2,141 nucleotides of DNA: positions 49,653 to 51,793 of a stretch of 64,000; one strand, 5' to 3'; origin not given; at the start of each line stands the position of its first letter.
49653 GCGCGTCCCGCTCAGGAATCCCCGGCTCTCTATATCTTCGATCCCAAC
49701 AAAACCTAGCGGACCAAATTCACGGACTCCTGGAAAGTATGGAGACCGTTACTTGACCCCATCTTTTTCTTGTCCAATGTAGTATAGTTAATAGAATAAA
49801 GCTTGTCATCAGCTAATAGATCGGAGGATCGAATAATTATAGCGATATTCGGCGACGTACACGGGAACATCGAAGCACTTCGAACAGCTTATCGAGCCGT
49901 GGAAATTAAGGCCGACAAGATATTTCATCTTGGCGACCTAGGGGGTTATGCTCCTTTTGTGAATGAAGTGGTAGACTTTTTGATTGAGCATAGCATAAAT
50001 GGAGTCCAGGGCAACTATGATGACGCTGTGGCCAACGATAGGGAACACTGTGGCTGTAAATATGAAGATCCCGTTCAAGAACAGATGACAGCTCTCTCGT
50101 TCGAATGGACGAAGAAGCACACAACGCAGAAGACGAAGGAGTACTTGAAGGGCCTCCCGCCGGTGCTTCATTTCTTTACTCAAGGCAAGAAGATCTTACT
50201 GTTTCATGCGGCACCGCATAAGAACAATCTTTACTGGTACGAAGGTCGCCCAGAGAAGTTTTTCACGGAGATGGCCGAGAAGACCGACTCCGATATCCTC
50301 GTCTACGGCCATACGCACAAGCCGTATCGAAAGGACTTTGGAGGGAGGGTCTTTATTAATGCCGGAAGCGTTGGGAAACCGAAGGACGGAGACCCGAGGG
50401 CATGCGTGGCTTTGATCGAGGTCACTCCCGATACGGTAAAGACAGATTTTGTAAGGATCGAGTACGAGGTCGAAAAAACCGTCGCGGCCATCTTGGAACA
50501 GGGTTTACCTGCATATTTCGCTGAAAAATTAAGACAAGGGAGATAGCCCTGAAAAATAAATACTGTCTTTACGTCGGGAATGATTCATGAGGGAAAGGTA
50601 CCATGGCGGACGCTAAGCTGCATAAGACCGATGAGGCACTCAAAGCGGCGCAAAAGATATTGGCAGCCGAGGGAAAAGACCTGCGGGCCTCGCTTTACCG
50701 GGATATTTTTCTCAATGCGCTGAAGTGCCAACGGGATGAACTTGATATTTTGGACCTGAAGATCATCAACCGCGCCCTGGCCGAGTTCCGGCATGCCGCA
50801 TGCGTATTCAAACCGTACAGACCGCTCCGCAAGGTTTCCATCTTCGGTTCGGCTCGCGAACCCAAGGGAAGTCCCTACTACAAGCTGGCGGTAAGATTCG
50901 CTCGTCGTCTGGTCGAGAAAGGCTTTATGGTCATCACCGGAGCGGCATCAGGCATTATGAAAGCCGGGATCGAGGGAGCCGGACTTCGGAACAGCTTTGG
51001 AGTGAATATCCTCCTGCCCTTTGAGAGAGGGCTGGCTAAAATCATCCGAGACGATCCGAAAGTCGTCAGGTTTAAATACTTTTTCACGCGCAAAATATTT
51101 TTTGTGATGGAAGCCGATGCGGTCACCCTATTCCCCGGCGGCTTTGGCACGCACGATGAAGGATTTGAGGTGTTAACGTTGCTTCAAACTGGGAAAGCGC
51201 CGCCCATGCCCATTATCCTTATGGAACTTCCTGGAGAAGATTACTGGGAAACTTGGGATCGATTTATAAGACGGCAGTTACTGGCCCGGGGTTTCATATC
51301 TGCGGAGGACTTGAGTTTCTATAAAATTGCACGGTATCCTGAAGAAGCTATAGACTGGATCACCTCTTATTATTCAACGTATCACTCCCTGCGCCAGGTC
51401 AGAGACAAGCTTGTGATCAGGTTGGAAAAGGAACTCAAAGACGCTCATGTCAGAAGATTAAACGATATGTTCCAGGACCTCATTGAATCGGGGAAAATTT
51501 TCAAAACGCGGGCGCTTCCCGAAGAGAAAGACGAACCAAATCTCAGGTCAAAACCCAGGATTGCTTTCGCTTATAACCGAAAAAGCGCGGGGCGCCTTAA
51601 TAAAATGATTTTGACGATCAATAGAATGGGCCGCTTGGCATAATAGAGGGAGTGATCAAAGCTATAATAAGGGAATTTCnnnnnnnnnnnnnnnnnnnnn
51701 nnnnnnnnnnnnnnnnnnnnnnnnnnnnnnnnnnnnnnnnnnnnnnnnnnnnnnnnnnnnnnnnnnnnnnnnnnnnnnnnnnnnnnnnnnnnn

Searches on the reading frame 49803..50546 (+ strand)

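Call 61: search_protein_families(library=pfam, proteins=[window:49803-50546:+], max_evalue=0.001)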
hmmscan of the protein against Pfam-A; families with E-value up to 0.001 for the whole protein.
window:49803-50546:+ (247 aa): 2 families
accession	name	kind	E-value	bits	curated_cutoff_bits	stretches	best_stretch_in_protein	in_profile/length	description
PF12850.12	Metallophos_2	-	6e-24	85.2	27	1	13-207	3-151/154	Calcineurin-like phosphoesterase superfamily domain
PF00149.33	Metallophos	-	1.4e-09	39.1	21.5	1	13-174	3-191/191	Calcineurin-like phosphoesterase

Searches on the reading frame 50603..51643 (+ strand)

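Call 61: search_protein_families(library=pfam, proteins=[window:50603-51643:+], max_evalue=0.001)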
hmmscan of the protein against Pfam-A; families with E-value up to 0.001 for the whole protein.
window:50603-51643:+ (346 aa): 2 families
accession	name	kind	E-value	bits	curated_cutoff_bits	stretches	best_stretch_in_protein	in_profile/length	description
PF03641.19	Lysine_decarbox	-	2.3e-23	83.2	27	1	131-251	15-129/131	Possible lysine decarboxylase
PF18306.6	LDcluster4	-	1.4e-06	28.4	26.3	1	77-186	3-109/151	SLOG cluster4 family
